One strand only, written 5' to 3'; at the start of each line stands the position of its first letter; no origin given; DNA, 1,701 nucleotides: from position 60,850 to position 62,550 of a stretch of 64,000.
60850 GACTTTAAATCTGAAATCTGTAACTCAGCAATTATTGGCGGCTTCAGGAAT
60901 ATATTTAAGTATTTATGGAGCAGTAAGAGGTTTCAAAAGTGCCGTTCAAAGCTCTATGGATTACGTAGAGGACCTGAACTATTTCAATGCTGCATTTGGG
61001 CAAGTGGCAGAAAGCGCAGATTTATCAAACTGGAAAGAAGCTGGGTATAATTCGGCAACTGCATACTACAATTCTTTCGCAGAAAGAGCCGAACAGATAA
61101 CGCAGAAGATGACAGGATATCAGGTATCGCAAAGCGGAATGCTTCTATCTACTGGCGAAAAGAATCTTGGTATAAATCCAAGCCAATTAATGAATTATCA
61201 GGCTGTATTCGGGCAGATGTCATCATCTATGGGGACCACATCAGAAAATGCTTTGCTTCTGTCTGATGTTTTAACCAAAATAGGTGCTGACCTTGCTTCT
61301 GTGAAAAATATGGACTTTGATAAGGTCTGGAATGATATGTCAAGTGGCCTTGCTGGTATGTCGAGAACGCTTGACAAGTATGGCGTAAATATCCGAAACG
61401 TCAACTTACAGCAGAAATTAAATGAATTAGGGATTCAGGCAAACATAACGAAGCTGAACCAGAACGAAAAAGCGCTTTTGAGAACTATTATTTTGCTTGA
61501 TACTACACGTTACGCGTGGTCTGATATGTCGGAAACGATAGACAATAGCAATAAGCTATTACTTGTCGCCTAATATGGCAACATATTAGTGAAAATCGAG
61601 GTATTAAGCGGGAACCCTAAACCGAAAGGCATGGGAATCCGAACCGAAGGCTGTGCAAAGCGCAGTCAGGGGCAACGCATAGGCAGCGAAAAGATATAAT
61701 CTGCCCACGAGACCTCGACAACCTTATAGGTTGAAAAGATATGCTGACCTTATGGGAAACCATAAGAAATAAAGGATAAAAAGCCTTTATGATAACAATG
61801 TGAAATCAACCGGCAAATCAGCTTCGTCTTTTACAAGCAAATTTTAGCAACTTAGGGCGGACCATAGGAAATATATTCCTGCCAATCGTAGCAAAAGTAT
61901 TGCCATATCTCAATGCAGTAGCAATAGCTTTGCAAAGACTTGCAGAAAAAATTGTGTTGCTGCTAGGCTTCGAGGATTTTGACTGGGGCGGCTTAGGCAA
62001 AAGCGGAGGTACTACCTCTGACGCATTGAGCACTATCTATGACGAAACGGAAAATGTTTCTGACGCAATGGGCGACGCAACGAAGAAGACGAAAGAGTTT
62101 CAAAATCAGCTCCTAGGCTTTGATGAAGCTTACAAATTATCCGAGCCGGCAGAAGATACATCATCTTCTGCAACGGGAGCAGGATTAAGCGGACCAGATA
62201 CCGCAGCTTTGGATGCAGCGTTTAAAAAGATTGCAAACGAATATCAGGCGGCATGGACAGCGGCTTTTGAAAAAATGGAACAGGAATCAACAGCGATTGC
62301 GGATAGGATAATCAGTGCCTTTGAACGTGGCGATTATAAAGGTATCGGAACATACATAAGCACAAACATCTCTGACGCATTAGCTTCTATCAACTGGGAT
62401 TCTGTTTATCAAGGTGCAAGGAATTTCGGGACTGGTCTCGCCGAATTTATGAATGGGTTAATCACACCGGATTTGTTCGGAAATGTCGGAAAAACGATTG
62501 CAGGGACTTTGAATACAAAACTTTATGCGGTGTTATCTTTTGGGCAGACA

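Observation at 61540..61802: Tape measure gene split by a compact group I intron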

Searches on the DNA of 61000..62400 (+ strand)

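Call 4: search_rna_families(source=window, start=61300, end=62000, threshold=evalue, max_evalue=10, show_alignments=3)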
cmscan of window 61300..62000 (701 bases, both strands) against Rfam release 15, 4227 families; matches with E-value up to 10: 5.
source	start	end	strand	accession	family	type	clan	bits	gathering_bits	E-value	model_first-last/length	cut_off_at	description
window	61548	61766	+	RF00028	Intron_gpI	Intron;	-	32.5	50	1.9e-06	1-253/253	no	Group I catalytic intron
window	61871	61946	-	RF00739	MIR476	Gene; miRNA;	-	16.1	80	7.9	1-92/92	no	MIR476 microRNA precursor family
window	61515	61545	+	RF01111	SBWMV2_UPD-PKk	Cis-reg;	-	15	35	6.4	1-21/21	no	Pseudoknot of upstream pseudoknot domain (UPD) of the 3'UTR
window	61860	61928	-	RF00202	snoR66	Gene; snRNA; snoRNA; CD-box;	-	13.9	43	9.6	1-76/76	no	Small nucleolar RNA R66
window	61300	61341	-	RF02081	STnc550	Gene; sRNA;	-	10.3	48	6.3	1-42/388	3'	Enterobacterial sRNA STnc550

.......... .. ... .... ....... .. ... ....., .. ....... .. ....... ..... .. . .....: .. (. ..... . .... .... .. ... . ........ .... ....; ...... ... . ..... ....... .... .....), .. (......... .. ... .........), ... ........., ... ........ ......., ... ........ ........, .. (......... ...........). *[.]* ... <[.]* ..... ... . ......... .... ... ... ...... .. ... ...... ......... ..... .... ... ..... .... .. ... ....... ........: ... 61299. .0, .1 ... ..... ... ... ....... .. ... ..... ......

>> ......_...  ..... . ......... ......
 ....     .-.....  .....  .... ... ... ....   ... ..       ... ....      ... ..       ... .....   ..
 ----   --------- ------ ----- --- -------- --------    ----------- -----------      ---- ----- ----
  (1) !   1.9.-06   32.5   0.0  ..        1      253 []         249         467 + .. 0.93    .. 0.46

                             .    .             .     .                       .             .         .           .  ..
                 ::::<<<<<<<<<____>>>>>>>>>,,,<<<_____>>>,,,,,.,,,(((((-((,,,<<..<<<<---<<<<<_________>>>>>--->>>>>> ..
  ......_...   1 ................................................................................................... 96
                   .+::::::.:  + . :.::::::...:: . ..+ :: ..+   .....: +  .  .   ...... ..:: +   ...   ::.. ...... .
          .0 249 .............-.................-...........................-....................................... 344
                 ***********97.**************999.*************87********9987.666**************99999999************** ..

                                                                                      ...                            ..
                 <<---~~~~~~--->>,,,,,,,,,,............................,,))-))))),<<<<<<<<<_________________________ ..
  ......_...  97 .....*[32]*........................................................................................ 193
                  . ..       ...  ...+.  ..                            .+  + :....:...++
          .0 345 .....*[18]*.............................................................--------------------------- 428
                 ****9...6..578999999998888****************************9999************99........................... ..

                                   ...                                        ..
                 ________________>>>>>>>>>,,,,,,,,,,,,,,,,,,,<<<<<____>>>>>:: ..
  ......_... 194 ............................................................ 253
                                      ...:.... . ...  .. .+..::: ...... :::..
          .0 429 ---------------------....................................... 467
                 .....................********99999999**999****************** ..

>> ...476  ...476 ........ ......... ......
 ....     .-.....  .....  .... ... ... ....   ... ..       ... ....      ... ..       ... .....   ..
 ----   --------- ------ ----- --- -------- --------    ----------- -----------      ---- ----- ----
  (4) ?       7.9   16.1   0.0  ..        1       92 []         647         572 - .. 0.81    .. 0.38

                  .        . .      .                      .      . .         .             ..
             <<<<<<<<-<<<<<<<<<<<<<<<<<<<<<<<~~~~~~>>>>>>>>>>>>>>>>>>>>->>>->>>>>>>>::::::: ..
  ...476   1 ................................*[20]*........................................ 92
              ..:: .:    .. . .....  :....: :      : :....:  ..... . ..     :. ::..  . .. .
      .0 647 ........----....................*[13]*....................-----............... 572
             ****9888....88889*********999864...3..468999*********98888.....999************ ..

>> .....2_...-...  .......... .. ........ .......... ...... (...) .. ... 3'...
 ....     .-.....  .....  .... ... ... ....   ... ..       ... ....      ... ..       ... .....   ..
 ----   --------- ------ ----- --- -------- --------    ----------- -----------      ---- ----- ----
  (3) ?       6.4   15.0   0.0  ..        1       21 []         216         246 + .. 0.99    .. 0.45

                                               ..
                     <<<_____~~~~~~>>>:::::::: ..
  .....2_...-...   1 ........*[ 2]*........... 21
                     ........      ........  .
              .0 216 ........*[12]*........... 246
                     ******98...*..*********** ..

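Call 8: search_dna_similar(query=window:61000-62400:+, collection=phages, mode=distant, max_rows=30)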
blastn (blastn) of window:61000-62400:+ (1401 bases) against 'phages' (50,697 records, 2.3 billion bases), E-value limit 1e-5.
Records with a match: 95; places in all: 97; records where one place covers at least 80% of the query: 0.
Best place of each record, by identity: 80-90% 87; 60-80% 8.
By first word of the organism name: Streptococcus 63; Staphylococcus 14; Clostridium 9; Clostridioides 3; Dulem 1; Bacteriophage 1; bajarodcaudo 1; Alicyclobacillus 1; Arcanobacterium 1; Peptoclostridium 1.
By host as written in the record: Streptococcus thermophilus 47; Clostridium perfringens 6; Streptococcus thermophilus ST47795 6; - 3; Mammaliicoccus sciuri C6854 3; Staphylococcus epidermidis 3; Streptococcus thermophilus ST68757 3; Streptococcus thermophilus ST64985 3; and 18 more.
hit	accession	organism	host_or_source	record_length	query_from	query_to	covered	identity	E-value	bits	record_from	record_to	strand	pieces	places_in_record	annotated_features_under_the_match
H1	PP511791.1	Dulem virus 39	Propithecus coquereli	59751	167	998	41%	69.3%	2e-36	241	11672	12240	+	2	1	minor tail protein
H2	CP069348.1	Clostridioides phage pCD1602_4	water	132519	697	806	8%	82.3%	1e-19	104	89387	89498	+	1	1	record has no annotation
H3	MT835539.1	Bacteriophage sp.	human fecal samples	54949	678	800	9%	72.1%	1e-7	65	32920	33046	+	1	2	record has no annotation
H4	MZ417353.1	Staphylococcus phage PG-2021_93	Staphylococcus epidermidis S414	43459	678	799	9%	69.8%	2e-10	73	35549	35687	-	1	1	record has no annotation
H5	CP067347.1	Clostridioides phage ES-S-0107-01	Clostridioides sp. ES-S-0107-01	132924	706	806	7%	82.5%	5e-19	103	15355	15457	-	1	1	record has no annotation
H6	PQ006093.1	bajarodcaudo virus 2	Neotoma bryanti feces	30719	695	799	7%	77.8%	4e-14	86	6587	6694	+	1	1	none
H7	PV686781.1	Alicyclobacillus phage MMB025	Alicyclobacillus acidoterrestris MMB007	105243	697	798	7%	77.7%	4e-14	86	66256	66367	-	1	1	hypothetical protein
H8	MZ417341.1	Staphylococcus phage PG-2021_67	Mammaliicoccus sciuri C6854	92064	717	805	6%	82.0%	3e-15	90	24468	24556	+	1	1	record has no annotation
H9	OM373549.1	Staphylococcus phage vB_SpsS-DH5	Staphylococcus pseudintermedius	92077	717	805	6%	82.0%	3e-15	90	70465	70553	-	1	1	record has no annotation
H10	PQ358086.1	Arcanobacterium phage TPWB06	Arcanobacterium sp.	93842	717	805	6%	80.9%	1e-13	85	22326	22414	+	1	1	hypothetical protein | tail length tape measure protein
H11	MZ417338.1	Staphylococcus phage PG-2021_4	Mammaliicoccus sciuri C6854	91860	731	805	5%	88.0%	8e-17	96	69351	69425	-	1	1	record has no annotation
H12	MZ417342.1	Staphylococcus phage PG-2021_68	Mammaliicoccus sciuri C6854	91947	731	805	5%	88.0%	8e-17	96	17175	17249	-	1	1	record has no annotation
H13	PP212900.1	Staphylococcus phage PT1-1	Staphylococcus chromogenes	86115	730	810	6%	80.2%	1e-8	68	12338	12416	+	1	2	hypothetical protein (x2)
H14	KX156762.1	Staphylococcus phage vB_SauS_IMEP5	Staphylococcus aureus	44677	733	810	6%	80.8%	2e-10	74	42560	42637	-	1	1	hypothetical protein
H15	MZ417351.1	Staphylococcus phage PG-2021_90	Staphylococcus epidermidis NCC 100655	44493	725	799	5%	81.3%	2e-10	73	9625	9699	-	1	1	record has no annotation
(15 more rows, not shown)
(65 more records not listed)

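Call 9: get_annotated_region(hit=H1, flank=3000)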
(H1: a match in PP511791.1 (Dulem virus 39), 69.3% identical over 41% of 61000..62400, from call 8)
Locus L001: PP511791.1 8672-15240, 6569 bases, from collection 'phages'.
description: Dulem virus 39 isolate Duke_28FS_1, complete genome.
organism: Dulem virus 39 (NCBI taxid 3145757)
taxonomy: Viruses; Duplodnaviria; Heunggongvirae; Uroviricota; Caudoviricetes
host: Propithecus coquereli; source: feces; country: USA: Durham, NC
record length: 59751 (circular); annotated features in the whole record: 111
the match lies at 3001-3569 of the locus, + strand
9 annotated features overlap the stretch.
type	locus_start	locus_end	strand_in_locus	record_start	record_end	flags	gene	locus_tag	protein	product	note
CDS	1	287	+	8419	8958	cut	-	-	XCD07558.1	tail protein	-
CDS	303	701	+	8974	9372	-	-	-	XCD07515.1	hypothetical protein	-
CDS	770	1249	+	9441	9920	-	-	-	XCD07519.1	hypothetical protein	-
CDS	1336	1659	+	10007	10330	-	-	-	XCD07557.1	tail assembly protein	-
CDS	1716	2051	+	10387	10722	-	-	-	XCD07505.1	hypothetical protein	-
CDS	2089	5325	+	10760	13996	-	-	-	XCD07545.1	minor tail protein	-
CDS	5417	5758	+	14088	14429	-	-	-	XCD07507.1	hypothetical protein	-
CDS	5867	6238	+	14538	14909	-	-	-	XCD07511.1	hypothetical protein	-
CDS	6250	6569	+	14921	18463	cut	-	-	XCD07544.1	minor structural protein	-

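Call 10: get_annotated_region(hit=H10, flank=2500)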
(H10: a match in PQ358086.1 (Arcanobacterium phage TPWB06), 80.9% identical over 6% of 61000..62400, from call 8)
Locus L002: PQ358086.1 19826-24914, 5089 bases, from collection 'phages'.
description: Arcanobacterium phage TPWB06, complete genome.
organism: Arcanobacterium phage TPWB06 (NCBI taxid 3388604)
taxonomy: Viruses
host: Arcanobacterium sp.; source: Tabanus par; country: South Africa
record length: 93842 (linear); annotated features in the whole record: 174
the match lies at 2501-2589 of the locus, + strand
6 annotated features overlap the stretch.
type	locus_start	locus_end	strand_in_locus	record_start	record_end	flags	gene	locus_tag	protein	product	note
CDS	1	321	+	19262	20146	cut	-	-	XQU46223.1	hypothetical protein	-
CDS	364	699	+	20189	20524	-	-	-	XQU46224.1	head-tail adaptor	-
CDS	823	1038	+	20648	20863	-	-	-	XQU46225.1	hypothetical protein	-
CDS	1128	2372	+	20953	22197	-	-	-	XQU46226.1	hypothetical protein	-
CDS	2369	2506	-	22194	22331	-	-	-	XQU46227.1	hypothetical protein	-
CDS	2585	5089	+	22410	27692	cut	-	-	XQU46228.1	tail length tape measure protein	-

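Call 13: search_dna_similar(query=window:61540-61802:+, collection=phages, mode=distant, max_rows=60, max_evalue=0.001, rows=spread)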
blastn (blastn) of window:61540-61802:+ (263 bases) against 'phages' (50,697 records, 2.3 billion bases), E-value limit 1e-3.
Records with a match: 102; places in all: 104; records where one place covers at least 80% of the query: 0.
Best place of each record, by identity: 90-95% 1; 80-90% 90; 60-80% 11.
By first word of the organism name: Streptococcus 63; Staphylococcus 18; Clostridium 9; Clostridioides 3; Yersinia 2; Bacteriophage 1; bajarodcaudo 1; Alicyclobacillus 1; Arcanobacterium 1; Peptoclostridium 1; and 2 more.
By host as written in the record: Streptococcus thermophilus 47; Clostridium perfringens 6; Streptococcus thermophilus ST47795 6; - 4; Mammaliicoccus sciuri C6854 3; Staphylococcus epidermidis 3; Staphylococcus aureus 3; Streptococcus thermophilus ST68757 3; and 21 more.
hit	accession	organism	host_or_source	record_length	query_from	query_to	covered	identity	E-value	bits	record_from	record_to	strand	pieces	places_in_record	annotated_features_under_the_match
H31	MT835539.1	Bacteriophage sp.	human fecal samples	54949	138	260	47%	72.1%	2e-8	65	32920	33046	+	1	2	record has no annotation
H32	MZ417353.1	Staphylococcus phage PG-2021_93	Staphylococcus epidermidis S414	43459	138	259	46%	69.8%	4e-11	73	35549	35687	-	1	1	record has no annotation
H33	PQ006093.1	bajarodcaudo virus 2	Neotoma bryanti feces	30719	155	259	40%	77.8%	7e-15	86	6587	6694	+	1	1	none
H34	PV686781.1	Alicyclobacillus phage MMB025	Alicyclobacillus acidoterrestris MMB007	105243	157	258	39%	77.7%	7e-15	86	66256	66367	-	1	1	hypothetical protein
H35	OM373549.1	Staphylococcus phage vB_SpsS-DH5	Staphylococcus pseudintermedius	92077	177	259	32%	83.1%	2e-15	88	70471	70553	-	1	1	record has no annotation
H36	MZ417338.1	Staphylococcus phage PG-2021_4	Mammaliicoccus sciuri C6854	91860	191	263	28%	87.7%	2e-16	92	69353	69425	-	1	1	record has no annotation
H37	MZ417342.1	Staphylococcus phage PG-2021_68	Mammaliicoccus sciuri C6854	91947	191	263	28%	87.7%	2e-16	92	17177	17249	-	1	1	record has no annotation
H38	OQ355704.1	Staphylococcus phage vB_SepS_BE28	Staphylococcus epidermidis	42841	185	259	29%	81.3%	4e-11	73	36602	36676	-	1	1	hypothetical protein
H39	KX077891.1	Streptococcus phage phiJH1301-1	Streptococcus suis JH1301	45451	190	259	27%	84.3%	3e-12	78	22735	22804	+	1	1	none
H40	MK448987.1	Streptococcus phage Javan576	Streptococcus suis LS2Z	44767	190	259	27%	84.3%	3e-12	78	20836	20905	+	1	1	none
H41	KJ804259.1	Staphylococcus phage 6ec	Homo sapiens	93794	191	259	26%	83.1%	2e-8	65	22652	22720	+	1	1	none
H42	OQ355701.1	Staphylococcus phage vB_SepS_BE22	Staphylococcus epidermidis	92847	191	259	26%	83.1%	2e-8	65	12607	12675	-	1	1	hypothetical protein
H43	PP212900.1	Staphylococcus phage PT1-1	Staphylococcus chromogenes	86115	191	259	26%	82.9%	6e-9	66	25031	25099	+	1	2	hypothetical protein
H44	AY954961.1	Staphylococcus phage ROSA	-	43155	185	259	29%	74.7%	5e-4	51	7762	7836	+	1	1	none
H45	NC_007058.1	Staphylococcus phage ROSA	Staphylococcus aureus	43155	185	259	29%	74.7%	5e-4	51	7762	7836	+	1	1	none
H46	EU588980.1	Clostridium phage phiCP39-O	Clostridium perfringens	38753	201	263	24%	88.9%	8e-14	83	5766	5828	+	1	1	none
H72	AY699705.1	Streptococcus phage 2972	Streptococcus thermophilus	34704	193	259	25%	82.1%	2e-9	68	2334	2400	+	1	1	none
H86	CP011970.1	Peptoclostridium phage phiCDIF1296T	Peptoclostridium difficile strain ...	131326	193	259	25%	77.8%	9e-7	59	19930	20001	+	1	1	none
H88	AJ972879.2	Yersinia phage phiR1-37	Yersinia enterocolitica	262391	155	206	20%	84.9%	3e-6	57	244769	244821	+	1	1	none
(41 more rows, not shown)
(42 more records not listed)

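Call 17: search_rna_families(sources=[L012, L002, L003, L004, L005, L006, L007, L009, L011], threshold=evalue, max_evalue=0.01, show_alignments=2)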
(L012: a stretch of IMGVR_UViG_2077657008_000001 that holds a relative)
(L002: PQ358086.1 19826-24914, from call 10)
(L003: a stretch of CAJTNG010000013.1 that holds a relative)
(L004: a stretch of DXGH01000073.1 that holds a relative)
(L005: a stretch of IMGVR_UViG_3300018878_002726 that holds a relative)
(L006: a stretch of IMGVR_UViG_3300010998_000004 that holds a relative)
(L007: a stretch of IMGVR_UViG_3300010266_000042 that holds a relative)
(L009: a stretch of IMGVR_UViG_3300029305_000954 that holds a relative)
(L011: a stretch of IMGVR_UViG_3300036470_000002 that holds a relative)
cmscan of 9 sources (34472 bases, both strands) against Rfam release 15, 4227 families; matches with E-value up to 0.01: 0.
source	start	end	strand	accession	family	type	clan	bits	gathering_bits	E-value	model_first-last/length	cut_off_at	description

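Call 20: get_annotated_region(hit=H31, flank=500)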
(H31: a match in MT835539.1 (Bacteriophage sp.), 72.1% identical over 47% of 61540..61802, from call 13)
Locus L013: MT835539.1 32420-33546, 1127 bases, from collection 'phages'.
description: UNVERIFIED: Bacteriophage sp. clone scaffold_125 genomic sequence.
organism: Bacteriophage sp. (NCBI taxid 38018)
taxonomy: Viruses
host: -; source: human fecal samples; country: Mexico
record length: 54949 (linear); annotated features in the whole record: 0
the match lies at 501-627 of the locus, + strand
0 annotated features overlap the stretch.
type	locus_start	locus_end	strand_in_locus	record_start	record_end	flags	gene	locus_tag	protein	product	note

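Call 21: get_annotated_region(hit=H32, flank=500)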
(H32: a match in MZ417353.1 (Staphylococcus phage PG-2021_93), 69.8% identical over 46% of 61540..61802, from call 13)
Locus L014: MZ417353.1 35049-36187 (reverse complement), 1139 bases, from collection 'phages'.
description: UNVERIFIED: Staphylococcus phage PG-2021_93, complete genome.
organism: Staphylococcus phage PG-2021_93 (NCBI taxid 2815644)
taxonomy: Viruses; Duplodnaviria; Heunggongvirae; Uroviricota; Caudoviricetes; Rockefellervirus
host: Staphylococcus epidermidis S414; source: WWTP; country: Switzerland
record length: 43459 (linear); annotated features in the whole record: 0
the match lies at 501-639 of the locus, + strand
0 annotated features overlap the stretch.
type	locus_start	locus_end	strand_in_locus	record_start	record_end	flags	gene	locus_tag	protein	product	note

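Call 22: get_annotated_region(hit=H33, flank=500)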
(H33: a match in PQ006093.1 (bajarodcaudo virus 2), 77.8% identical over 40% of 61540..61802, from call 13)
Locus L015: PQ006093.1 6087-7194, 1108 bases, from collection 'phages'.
description: Bajarodcaudo virus 2 isolate BGG_06_2, complete genome.
organism: bajarodcaudo virus 2 (NCBI taxid 3342781)
taxonomy: Viruses; Duplodnaviria; Heunggongvirae; Uroviricota; Caudoviricetes
host: -; source: Neotoma bryanti feces; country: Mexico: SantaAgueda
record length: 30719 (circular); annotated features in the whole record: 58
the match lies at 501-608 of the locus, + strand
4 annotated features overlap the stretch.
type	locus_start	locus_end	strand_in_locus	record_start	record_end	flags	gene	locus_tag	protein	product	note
CDS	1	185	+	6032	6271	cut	-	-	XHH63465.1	hypothetical protein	-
CDS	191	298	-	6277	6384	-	-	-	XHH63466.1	hypothetical protein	-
CDS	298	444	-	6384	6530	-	-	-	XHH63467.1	hypothetical protein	-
CDS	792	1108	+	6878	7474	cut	-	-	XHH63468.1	hypothetical protein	-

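Call 23: get_annotated_region(hit=H34, flank=500)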
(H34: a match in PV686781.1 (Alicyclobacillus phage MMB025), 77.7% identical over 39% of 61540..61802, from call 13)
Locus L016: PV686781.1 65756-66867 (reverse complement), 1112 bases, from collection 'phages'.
description: Alicyclobacillus phage MMB025, complete genome.
organism: Alicyclobacillus phage MMB025 (NCBI taxid 3425951)
taxonomy: Viruses
host: Alicyclobacillus acidoterrestris MMB007; source: -; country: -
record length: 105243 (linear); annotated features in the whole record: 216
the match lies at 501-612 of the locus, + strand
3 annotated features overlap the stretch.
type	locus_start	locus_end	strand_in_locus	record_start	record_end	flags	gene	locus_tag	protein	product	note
CDS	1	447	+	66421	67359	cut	-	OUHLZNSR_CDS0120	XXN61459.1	endonuclease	DNA, RNA and nucleotide metabolism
CDS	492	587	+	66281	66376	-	-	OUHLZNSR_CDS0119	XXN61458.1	hypothetical protein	-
CDS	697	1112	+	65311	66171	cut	-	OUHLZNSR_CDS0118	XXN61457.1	DNA polymerase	DNA, RNA and nucleotide metabolism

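Call 24: get_annotated_region(hit=H39, flank=500)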
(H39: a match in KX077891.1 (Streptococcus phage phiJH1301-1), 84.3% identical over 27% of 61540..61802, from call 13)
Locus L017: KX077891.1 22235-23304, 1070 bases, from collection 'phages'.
description: Streptococcus phage phiJH1301-1, complete genome.
organism: Streptococcus phage phiJH1301-1 (NCBI taxid 1860179)
taxonomy: Viruses; Duplodnaviria; Heunggongvirae; Uroviricota; Caudoviricetes
host: Streptococcus suis JH1301; source: -; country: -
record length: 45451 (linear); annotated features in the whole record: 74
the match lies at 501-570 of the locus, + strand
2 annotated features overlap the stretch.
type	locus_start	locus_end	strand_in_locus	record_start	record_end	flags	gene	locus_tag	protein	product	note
CDS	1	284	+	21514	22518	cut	-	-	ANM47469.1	portal protein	Phage portal protein; ORF42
CDS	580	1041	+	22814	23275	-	-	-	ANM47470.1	portal protein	Phage portal protein; ORF43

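Call 25: get_annotated_region(hit=H46, flank=500)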
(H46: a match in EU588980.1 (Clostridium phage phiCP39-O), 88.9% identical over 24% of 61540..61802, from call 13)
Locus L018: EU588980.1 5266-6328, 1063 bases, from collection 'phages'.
description: Clostridium phage 39-O, complete genome.
organism: Clostridium phage phiCP39-O (NCBI taxid 541865)
taxonomy: Viruses; Duplodnaviria; Heunggongvirae; Uroviricota; Caudoviricetes
host: Clostridium perfringens; source: -; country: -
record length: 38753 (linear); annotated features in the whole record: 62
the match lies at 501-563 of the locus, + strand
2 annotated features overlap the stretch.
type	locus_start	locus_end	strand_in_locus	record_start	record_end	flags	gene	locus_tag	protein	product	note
CDS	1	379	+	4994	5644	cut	-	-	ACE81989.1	hypothetical protein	similar to Staphylococcus phage protein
CDS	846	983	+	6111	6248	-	-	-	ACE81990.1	hypothetical protein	-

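Call 26: get_annotated_region(hit=H72, flank=500)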
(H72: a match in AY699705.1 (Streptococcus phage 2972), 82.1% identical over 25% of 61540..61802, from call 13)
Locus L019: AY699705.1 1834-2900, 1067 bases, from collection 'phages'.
description: Streptococcus phage 2972, complete genome.
organism: Streptococcus phage 2972 (NCBI taxid 2908019)
taxonomy: Viruses; Duplodnaviria; Heunggongvirae; Uroviricota; Caudoviricetes; Aliceevansviridae; Brussowvirus; Brussowvirus bv2972
host: Streptococcus thermophilus; source: -; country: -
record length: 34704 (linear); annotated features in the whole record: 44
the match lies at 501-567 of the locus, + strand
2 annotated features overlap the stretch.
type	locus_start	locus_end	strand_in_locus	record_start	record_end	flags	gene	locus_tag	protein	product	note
CDS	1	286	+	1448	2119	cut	-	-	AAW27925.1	terminase large subunit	orf3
CDS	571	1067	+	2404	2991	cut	-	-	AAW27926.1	terminase large subunit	orf4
